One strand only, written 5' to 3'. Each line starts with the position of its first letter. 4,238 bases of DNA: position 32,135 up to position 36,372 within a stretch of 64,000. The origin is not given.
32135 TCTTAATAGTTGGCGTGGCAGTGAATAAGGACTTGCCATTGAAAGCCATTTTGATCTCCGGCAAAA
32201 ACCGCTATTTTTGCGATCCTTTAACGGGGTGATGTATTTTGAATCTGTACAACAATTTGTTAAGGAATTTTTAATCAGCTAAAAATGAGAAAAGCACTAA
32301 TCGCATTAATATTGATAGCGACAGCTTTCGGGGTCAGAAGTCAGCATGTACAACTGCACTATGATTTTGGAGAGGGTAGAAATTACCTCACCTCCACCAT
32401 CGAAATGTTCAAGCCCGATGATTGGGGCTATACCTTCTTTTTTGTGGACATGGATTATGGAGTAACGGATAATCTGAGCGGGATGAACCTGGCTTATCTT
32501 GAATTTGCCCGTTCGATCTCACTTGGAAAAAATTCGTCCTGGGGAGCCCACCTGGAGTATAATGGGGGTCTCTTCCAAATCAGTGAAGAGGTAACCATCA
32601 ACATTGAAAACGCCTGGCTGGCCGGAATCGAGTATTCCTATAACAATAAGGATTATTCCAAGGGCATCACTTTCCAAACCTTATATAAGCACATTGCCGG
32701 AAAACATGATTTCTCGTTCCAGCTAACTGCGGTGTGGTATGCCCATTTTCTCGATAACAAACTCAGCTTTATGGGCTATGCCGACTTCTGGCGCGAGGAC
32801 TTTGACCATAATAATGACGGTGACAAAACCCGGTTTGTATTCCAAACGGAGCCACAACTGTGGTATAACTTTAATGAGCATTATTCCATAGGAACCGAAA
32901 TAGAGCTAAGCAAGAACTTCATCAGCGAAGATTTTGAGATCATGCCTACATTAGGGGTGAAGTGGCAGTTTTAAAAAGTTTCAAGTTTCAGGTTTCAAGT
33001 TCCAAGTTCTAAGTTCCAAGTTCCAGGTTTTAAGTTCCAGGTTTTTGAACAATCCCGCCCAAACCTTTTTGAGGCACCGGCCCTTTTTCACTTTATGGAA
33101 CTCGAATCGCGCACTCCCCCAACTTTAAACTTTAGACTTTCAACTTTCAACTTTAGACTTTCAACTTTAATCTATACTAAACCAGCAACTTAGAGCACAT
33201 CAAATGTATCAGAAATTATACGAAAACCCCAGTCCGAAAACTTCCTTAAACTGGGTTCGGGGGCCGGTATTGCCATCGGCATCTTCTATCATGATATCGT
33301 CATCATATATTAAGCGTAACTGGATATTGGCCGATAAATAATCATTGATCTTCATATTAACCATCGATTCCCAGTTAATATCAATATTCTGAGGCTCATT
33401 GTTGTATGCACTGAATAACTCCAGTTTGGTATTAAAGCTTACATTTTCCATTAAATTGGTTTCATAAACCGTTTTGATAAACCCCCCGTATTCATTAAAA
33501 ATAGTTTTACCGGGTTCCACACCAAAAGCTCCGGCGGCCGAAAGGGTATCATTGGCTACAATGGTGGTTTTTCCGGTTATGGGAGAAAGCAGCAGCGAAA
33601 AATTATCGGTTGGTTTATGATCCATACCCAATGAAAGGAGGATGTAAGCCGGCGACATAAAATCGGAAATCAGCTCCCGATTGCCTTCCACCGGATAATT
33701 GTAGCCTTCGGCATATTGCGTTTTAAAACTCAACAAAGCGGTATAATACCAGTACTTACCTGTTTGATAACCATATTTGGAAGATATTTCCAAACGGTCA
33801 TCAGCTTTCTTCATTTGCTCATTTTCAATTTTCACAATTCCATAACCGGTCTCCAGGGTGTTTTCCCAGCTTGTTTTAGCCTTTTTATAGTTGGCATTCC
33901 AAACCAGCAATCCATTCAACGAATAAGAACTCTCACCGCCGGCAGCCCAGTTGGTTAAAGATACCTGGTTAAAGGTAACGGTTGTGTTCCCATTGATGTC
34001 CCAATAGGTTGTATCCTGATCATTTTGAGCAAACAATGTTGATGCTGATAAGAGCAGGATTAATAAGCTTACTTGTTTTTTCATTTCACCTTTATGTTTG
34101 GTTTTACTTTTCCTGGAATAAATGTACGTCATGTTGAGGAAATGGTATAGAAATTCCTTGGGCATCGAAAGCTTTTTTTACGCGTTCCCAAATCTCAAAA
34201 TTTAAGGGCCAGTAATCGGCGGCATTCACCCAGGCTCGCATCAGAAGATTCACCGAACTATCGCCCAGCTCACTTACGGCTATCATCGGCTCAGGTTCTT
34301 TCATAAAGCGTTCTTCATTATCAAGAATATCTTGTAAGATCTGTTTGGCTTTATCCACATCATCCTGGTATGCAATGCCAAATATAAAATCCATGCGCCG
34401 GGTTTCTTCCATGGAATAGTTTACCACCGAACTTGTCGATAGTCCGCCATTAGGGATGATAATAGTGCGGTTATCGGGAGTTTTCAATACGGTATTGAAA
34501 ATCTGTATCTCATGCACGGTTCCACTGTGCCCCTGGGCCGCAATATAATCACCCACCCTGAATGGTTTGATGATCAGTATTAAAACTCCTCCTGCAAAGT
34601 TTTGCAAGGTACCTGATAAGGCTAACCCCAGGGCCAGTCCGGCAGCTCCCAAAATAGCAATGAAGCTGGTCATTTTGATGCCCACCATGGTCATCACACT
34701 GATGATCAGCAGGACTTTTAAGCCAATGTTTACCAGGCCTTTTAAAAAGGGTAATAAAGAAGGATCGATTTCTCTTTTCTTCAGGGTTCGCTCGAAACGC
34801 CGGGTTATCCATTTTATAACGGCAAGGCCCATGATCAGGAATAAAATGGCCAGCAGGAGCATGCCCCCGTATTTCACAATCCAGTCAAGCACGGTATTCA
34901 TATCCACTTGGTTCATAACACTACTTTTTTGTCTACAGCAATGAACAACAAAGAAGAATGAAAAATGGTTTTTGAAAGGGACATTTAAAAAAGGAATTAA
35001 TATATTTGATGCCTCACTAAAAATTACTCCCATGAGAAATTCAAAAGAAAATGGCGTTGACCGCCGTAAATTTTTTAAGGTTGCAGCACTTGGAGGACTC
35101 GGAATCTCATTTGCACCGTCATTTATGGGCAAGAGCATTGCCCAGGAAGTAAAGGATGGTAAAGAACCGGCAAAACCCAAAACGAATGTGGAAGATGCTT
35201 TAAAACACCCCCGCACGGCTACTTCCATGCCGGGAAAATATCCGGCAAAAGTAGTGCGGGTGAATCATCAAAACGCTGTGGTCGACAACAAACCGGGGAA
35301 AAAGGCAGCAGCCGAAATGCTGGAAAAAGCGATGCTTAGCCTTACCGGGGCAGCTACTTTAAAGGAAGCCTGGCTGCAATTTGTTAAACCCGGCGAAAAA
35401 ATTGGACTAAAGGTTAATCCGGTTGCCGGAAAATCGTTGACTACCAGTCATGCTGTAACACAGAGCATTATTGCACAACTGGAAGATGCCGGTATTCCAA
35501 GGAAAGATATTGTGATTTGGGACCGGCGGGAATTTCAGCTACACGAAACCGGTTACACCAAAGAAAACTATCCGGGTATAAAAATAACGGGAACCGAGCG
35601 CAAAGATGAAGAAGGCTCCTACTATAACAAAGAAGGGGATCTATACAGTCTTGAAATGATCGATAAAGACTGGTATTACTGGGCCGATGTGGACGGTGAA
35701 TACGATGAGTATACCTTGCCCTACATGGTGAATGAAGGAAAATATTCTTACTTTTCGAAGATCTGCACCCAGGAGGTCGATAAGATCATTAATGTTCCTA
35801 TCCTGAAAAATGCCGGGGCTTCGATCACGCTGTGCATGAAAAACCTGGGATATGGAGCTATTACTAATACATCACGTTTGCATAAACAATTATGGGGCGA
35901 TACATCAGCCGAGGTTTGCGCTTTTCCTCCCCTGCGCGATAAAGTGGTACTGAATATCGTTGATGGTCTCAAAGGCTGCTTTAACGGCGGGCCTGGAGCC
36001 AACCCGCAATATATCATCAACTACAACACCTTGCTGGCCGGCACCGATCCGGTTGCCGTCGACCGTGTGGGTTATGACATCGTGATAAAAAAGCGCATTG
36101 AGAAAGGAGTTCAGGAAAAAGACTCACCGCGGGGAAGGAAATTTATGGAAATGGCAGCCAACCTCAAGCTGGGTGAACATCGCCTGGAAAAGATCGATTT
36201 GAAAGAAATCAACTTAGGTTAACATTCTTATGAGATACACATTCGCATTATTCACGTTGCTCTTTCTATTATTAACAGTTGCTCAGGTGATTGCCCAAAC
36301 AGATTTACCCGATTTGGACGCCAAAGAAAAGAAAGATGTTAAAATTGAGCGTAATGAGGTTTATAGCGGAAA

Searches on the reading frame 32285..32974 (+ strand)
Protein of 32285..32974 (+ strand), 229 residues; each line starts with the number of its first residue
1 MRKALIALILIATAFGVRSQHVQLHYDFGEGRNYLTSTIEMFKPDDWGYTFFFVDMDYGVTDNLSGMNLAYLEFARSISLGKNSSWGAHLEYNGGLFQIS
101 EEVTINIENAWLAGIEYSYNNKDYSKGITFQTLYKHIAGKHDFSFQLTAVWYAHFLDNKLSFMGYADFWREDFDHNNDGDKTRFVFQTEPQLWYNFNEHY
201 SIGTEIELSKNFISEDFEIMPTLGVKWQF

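Call 14: search_protein_families(library=pfam, proteins=[window:32285-32974:+], max_evalue=0.001)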
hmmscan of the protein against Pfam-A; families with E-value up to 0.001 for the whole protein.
window:32285-32974:+ (229 aa): 1 family
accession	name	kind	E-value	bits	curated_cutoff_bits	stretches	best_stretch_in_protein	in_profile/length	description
PF16412.11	DUF5020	-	1.3e-60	205.3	36.7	1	19-229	1-212/212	Domain of unknown function (DUF5020)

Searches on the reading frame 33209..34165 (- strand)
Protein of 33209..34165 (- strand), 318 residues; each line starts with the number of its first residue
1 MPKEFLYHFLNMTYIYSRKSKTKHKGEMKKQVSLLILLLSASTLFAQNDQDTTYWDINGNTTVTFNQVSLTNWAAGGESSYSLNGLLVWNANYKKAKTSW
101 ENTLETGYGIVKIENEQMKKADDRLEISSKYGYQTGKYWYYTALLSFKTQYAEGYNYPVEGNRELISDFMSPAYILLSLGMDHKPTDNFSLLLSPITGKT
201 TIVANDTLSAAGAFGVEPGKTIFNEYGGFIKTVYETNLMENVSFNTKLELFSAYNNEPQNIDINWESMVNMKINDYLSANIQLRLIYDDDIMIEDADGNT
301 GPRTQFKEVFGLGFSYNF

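Call 14: search_protein_families(library=pfam, proteins=[window:33209-34165:-], max_evalue=0.001)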
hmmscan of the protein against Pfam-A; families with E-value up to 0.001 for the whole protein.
window:33209-34165:- (318 aa): 2 families
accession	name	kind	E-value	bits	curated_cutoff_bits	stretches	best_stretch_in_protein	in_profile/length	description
PF11276.14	DUF3078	-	6.6e-31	107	25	1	65-155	1-92/92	Protein of unknown function (DUF3078)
PF04338.18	DUF481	-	5.5e-05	23.7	21.1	1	224-290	125-190/210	Protein of unknown function, DUF481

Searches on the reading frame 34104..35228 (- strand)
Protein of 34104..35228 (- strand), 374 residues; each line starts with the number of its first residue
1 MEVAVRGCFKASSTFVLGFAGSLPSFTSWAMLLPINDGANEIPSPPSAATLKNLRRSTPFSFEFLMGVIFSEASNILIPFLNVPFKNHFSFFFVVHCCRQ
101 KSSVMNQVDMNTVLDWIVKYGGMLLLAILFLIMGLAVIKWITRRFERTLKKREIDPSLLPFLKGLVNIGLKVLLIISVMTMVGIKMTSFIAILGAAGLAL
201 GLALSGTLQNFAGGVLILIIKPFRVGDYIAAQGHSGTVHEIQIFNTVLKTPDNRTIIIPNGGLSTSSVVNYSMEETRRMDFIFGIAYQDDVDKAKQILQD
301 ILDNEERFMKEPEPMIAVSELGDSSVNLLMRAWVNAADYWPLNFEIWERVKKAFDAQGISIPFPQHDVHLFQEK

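Call 14: search_protein_families(library=pfam, proteins=[window:34104-35228:-], max_evalue=0.001)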
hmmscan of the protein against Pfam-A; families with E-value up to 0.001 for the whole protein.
window:34104-35228:- (374 aa): 3 families
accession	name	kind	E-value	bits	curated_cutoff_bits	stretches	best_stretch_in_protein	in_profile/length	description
PF00924.24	MS_channel_2nd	-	2.1e-21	76.3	20.2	1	207-272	2-67/68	Mechanosensitive ion channel, beta-domain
PF21082.3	MS_channel_3rd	-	8.4e-18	65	21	1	281-361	3-88/88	Mechanosensitive ion channel MscS, C-terminal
PF05552.17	MS_channel_1st_1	-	7e-05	23.1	22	1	111-155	4-48/50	Mechanosensitive ion channel, conserved TM helix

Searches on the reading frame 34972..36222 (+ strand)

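Call 14: search_protein_families(library=pfam, proteins=[window:34972-36222:+], max_evalue=0.001)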
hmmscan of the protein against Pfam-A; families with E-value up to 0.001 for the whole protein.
window:34972-36222:+ (416 aa): 1 family
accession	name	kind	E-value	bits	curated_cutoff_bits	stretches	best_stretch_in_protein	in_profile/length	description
PF04015.17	DUF362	-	3.3e-16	60.4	24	1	266-369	96-200/200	Domain of unknown function (DUF362)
